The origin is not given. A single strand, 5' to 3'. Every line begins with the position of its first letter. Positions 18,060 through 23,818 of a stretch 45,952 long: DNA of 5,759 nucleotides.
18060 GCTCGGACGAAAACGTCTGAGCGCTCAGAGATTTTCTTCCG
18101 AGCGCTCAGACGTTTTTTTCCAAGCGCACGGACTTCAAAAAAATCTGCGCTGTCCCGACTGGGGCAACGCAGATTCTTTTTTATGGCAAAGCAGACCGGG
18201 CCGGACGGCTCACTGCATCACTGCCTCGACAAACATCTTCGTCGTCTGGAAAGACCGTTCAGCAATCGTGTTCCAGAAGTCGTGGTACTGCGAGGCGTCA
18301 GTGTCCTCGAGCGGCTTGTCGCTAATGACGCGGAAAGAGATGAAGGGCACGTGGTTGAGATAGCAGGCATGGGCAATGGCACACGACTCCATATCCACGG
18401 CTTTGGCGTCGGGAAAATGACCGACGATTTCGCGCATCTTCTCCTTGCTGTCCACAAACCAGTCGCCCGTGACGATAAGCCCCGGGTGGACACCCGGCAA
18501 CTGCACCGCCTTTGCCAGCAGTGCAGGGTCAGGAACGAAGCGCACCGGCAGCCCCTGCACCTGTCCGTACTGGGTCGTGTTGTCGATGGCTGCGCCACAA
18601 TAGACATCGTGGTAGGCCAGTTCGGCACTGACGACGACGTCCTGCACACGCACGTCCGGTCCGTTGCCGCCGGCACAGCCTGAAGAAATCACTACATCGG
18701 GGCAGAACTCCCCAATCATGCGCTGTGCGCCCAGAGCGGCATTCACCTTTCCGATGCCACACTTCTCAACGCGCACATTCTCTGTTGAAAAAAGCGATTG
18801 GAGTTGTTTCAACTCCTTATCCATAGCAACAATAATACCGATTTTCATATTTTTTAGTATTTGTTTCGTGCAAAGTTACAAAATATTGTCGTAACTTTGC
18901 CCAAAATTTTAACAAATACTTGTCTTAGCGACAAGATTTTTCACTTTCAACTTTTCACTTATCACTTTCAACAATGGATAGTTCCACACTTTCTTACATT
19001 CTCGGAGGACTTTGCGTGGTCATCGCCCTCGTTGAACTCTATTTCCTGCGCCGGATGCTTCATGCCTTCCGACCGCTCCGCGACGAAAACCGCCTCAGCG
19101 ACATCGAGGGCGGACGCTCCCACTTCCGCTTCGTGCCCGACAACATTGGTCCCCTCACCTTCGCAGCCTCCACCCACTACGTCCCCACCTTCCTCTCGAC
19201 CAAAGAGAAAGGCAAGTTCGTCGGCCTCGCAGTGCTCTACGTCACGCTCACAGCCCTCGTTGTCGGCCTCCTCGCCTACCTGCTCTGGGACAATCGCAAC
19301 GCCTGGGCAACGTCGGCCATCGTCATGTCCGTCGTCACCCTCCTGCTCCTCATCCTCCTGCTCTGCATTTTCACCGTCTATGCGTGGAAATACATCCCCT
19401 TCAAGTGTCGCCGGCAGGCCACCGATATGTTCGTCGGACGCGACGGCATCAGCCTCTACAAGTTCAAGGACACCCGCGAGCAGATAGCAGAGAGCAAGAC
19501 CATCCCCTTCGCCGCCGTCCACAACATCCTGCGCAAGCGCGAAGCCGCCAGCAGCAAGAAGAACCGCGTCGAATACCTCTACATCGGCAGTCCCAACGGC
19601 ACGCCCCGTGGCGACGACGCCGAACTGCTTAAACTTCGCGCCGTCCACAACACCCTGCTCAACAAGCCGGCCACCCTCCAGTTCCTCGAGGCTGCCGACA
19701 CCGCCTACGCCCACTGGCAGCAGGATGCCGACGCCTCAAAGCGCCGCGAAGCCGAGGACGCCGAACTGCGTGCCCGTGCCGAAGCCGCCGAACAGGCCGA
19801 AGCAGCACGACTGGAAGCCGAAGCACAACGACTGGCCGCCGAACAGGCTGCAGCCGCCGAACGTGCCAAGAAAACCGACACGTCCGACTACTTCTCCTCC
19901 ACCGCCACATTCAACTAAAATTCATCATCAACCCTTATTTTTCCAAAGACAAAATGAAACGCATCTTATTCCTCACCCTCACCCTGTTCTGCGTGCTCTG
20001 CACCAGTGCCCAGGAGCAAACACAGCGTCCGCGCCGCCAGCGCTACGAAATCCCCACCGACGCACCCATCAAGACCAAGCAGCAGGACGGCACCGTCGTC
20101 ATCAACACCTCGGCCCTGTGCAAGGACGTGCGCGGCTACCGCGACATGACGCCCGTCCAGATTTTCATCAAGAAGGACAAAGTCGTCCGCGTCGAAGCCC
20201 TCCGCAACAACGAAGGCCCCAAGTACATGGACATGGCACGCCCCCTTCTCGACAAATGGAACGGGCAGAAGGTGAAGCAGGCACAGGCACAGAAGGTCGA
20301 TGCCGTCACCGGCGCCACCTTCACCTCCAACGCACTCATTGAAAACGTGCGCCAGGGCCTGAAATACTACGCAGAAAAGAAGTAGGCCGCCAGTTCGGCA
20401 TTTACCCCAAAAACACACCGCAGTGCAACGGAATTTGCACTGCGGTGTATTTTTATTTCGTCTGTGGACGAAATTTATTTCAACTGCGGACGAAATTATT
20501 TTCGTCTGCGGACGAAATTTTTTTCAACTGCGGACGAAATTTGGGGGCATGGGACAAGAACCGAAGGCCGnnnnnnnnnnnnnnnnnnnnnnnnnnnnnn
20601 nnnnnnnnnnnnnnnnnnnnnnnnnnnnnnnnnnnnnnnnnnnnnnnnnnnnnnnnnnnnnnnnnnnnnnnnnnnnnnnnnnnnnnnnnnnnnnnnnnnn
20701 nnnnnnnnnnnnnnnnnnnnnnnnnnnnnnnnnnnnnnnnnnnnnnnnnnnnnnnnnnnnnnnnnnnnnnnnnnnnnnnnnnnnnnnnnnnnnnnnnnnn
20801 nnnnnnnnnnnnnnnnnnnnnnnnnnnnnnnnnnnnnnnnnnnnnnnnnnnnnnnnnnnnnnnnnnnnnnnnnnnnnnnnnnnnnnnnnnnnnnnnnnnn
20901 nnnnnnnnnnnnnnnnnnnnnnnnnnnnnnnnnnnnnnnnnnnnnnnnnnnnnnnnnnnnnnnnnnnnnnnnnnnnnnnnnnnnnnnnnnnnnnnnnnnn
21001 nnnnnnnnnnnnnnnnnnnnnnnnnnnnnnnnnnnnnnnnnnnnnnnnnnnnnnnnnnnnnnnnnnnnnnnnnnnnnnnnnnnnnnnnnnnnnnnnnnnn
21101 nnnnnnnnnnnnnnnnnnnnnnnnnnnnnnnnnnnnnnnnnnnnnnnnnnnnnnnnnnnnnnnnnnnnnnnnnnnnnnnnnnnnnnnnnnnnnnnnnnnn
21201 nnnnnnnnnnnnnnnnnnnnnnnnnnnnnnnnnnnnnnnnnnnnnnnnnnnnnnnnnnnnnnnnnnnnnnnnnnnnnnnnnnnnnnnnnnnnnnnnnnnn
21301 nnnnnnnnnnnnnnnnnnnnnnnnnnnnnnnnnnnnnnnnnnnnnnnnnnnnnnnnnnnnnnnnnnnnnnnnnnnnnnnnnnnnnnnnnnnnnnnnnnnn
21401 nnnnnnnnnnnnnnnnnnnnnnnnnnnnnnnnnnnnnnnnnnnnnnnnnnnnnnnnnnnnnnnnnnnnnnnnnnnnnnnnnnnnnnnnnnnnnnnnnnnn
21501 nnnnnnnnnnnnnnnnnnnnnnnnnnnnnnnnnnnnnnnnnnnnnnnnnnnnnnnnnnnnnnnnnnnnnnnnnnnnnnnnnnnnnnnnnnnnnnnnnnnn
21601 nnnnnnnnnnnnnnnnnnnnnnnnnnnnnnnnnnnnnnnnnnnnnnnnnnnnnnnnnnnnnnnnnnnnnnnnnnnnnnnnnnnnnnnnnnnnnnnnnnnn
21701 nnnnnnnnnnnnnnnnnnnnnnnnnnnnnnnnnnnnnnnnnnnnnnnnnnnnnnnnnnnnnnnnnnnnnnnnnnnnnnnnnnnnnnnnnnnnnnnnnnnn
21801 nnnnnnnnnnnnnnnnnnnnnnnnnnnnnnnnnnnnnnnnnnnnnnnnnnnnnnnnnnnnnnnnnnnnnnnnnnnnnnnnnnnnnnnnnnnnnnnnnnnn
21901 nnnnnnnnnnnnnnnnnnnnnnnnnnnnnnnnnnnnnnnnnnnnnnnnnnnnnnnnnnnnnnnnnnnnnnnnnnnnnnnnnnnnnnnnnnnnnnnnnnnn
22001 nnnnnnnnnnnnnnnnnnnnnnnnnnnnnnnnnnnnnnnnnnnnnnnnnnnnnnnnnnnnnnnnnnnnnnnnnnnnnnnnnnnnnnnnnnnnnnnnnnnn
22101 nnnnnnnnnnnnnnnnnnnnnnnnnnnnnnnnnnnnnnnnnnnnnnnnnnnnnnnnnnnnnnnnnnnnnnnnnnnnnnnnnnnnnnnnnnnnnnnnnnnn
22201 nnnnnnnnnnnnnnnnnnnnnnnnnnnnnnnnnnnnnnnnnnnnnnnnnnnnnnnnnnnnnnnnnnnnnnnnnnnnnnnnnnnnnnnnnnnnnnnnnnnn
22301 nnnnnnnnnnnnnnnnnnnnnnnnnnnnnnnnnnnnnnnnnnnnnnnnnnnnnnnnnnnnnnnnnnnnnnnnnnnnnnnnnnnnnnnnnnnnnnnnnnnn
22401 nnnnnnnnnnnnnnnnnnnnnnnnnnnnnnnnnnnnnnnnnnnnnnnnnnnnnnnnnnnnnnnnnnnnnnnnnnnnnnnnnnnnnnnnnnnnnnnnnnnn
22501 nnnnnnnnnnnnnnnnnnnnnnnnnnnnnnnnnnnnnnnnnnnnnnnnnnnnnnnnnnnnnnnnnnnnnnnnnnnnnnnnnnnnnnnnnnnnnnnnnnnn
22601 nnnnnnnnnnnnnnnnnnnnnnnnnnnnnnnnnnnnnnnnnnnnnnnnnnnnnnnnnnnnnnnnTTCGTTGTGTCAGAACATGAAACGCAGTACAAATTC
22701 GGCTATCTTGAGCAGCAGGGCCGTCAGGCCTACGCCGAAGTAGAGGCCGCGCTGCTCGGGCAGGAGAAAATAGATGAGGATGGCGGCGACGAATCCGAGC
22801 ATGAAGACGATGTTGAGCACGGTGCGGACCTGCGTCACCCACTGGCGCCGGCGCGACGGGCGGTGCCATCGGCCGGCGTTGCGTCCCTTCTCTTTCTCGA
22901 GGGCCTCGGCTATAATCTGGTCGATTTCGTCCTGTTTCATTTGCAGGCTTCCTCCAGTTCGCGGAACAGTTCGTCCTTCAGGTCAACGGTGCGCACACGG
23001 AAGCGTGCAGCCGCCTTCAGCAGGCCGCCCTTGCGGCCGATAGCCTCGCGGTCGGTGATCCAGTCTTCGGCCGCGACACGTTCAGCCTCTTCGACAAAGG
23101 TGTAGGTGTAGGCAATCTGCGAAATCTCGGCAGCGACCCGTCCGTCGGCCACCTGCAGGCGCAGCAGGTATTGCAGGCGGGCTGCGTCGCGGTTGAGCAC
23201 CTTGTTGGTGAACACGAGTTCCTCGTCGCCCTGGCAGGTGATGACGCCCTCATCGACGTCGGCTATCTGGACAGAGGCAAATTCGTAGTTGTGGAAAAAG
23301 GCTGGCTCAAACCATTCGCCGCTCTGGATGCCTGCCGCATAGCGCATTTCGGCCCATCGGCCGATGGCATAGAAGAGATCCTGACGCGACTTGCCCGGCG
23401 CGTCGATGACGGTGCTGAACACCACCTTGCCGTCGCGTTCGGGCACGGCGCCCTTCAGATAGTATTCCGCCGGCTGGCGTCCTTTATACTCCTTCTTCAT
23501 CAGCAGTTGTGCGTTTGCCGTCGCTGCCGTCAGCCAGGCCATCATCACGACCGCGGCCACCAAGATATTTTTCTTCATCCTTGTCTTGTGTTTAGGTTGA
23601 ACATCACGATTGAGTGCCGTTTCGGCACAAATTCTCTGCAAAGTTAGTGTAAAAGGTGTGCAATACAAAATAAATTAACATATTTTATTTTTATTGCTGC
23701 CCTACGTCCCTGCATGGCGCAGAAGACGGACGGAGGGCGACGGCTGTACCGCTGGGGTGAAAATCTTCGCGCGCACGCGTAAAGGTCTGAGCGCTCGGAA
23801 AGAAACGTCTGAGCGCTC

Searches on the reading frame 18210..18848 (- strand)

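Call 11: search_protein_families(library=pfam, proteins=[window:18210-18848:-])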
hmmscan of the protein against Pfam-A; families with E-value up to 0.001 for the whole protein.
window:18210-18848:- (212 aa): 1 family
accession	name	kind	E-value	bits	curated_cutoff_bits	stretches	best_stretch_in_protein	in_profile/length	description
PF01048.26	PNP_UDP_1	-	3e-38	132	25.1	1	22-210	41-231/233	Phosphorylase superfamily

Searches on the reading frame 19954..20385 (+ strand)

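Call 11: search_protein_families(library=pfam, proteins=[window:19954-20385:+])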
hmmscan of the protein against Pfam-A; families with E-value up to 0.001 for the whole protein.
window:19954-20385:+ (143 aa): 1 family
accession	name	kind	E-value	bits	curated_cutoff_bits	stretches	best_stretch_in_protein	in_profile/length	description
PF04205.19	FMN_bind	-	3.7e-13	50.4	22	1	61-137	1-77/77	FMN-binding domain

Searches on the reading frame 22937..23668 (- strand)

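Call 11: search_protein_families(library=pfam, proteins=[window:22937-23668:-])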
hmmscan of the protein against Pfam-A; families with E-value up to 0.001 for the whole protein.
window:22937-23668:- (243 aa): 1 family
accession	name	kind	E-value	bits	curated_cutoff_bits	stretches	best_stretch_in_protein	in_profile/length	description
PF14730.11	DUF4468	-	3.1e-16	60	22.6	1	84-189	1-92/92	Domain of unknown function (DUF4468) with TBP-like fold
